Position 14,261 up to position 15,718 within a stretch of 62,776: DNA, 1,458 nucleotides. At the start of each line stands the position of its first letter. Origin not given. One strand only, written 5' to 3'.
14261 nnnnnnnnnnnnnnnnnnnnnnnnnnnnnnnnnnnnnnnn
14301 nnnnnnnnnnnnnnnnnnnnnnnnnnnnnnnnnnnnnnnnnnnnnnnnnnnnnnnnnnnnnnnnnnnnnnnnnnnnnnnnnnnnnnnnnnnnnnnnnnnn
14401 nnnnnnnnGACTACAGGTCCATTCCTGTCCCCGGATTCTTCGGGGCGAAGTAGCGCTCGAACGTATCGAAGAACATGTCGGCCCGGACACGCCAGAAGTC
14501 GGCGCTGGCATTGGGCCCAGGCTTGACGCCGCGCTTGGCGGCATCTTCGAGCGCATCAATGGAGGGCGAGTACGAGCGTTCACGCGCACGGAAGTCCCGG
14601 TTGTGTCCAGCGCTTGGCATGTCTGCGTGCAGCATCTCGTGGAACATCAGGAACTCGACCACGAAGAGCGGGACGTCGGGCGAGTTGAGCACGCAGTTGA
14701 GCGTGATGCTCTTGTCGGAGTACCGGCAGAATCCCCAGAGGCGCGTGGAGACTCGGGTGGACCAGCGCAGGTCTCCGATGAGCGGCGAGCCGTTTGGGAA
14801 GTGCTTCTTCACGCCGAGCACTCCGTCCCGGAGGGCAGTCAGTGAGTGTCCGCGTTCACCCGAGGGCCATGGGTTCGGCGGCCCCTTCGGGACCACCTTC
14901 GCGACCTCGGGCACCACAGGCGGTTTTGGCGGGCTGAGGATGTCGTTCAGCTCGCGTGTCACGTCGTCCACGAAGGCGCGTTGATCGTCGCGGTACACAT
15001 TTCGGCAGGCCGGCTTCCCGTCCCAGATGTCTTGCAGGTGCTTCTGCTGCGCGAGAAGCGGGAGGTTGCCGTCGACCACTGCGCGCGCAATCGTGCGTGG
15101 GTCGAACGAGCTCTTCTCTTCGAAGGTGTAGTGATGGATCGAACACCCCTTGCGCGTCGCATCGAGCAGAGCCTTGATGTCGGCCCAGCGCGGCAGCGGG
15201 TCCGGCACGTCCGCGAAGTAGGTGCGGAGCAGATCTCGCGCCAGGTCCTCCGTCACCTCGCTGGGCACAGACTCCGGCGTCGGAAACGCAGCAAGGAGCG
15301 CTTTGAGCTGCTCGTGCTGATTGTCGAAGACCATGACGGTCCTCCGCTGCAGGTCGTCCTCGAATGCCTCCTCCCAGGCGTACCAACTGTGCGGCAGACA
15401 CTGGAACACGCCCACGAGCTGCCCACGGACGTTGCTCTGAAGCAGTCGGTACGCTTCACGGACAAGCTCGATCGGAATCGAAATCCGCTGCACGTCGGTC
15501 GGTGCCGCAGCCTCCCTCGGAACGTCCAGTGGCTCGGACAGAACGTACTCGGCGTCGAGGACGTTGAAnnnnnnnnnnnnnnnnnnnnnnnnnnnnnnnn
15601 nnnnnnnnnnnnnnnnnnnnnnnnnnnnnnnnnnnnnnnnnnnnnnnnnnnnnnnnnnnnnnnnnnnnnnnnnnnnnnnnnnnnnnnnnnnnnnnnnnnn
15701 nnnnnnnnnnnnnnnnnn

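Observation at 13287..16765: SF2 helicase fused to a COG1451/SprT-like metallopeptidase, coupled to a protein with an inactivated PLD-like domain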

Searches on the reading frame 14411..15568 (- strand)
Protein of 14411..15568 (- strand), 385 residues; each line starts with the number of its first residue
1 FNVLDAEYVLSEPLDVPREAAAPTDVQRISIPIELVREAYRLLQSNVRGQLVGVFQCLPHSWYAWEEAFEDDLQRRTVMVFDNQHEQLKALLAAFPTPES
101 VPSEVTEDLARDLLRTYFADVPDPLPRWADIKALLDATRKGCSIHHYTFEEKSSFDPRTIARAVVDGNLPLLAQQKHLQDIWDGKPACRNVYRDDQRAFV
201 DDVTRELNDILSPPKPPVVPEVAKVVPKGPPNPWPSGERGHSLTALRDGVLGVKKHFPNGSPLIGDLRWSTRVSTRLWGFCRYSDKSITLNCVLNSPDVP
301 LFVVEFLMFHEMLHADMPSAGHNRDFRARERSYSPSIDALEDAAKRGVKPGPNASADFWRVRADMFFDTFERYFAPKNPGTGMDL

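Call 43: predict_structure(alignment_id=A3)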
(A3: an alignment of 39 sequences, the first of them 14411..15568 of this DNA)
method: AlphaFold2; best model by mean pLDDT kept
length: 385 residues; sequences in the alignment: 39
mean_pLDDT: 84.8   pTM: 0.53
mean pLDDT of the five models: 84.8, 84.6, 83.9, 83.5, 81.1
residues with pLDDT >= 90: 238; 70-90: 87; 50-70: 32; < 50: 28
segments of 3 or more residues with pLDDT < 50: 1-15, 50-54, 382-385
pLDDT, mean of each block of 10 residues (from residue 1): 32 45 56 74 58 61 91 90 92 95 95 94 88 96 92 94 95 96 95 94 94 77 78 86 96 94 95 89 96 93 97 93 91 96 92 88 88 66 46
secondary structure, 60 per line:
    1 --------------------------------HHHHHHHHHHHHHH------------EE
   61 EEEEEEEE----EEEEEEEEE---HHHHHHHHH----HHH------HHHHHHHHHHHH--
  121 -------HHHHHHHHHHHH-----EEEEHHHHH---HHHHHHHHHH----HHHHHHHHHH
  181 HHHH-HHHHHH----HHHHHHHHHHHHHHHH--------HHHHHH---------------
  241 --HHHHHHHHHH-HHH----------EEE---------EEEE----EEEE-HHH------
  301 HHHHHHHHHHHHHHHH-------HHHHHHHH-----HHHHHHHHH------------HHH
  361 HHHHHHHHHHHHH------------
elements in order: H33-46 E59-68 E73-81 H85-93 H107-118 H128-139 E145-148 H149-153 H157-166 H171-184 H186-191 H196-211 H220-225 H243-252 E267-269 E279-282 E287-290 H301-316 H324-331 H337-345 H358-373

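Call 47: fold_search(model_id=the predicted structure, library=pdb)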
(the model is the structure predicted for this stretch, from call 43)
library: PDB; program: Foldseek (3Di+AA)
matches with E <= 10: 261; with E <= 0.001: 0
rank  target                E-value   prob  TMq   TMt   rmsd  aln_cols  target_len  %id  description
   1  4jix_A                2.1e-02  1.00  0.20  0.59   6.9       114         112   17  Crystal structure of the metallopeptidase zymogen of Methanocaldococcus jannaschii jannalysin (released 2013-06-12)
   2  4jix_B                3.0e-02  1.00  0.18  0.57   6.0       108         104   18  Crystal structure of the metallopeptidase zymogen of Methanocaldococcus jannaschii jannalysin (released 2013-06-12)
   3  8wt9_D                9.0e-02  0.07  0.10  0.11  24.6       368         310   10  Cryo-EM structure of the IS621 recombinase in complex with bridge RNA, donor DNA, and target DNA in the post-strand ex (released 2024-06-26)
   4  4qhi_D                1.1e-01  0.98  0.18  0.55   4.0        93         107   14  Crystal structure of Methanocaldococcus jannaschii selecase mutant R36W (released 2014-07-16)
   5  3c37_B                2.4e-01  0.20  0.13  0.20  14.3       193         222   11  X-ray structure of the putative Zn-dependent peptidase Q74D82 at the resolution 1.7 A. Northeast Structural Genomics C (released 2008-02-12)
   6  8wt9_B                2.8e-01  0.05  0.09  0.11  24.5       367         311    9  Cryo-EM structure of the IS621 recombinase in complex with bridge RNA, donor DNA, and target DNA in the post-strand ex (released 2024-06-26)
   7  3c37_A                3.5e-01  0.15  0.13  0.20  14.7       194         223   12  X-ray structure of the putative Zn-dependent peptidase Q74D82 at the resolution 1.7 A. Northeast Structural Genomics C (released 2008-02-12)
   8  8wt6_A                3.7e-01  0.05  0.10  0.12  24.6       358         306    8  Cryo-EM structure of the IS621 recombinase in complex with bridge RNA, donor DNA, and target DNA in the pre-strand exc (released 2024-06-26)
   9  8zxd_A                3.7e-01  0.03  0.07  0.07  25.5       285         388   12  the Planar Cell Polarity Core Protein Vangl1 (released 2024-11-27)
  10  8wt6_C                3.9e-01  0.04  0.09  0.11  24.1       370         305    8  Cryo-EM structure of the IS621 recombinase in complex with bridge RNA, donor DNA, and target DNA in the pre-strand exc (released 2024-06-26)
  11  9t56_B                4.4e-01  0.04  0.10  0.11  24.7       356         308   10  Cryo-EM structure of ISCro4-DBL-TBL-tDNA-dDNA synaptic complex (released 2026-02-18)
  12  9bc5_C                4.6e-01  0.06  0.10  0.08  26.4       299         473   10  AAV-2 Rep68-AAVS1 heptameric complex (released 2025-02-12)
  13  6tda_K                5.5e-01  0.09  0.10  0.14  15.1       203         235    9  Structure of SWI/SNF chromatin remodeler RSC bound to a nucleosome (released 2020-03-18)
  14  9jk6_A                1.4e+00  0.02  0.08  0.08  19.9       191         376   12  Human VANGL1 hexamer (released 2024-12-25)
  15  1eb6                  1.6e+00  0.07  0.13  0.23  11.9       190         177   11  Deuterolysin from Aspergillus oryzae (released 2001-11-23)
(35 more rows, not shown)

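Call 78: search_dna_similar(query=window:14411-15568:-, collection=plasmids, mode=protein, max_evalue=0.001, max_rows=15)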
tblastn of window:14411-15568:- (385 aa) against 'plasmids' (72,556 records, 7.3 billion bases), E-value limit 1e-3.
No match.
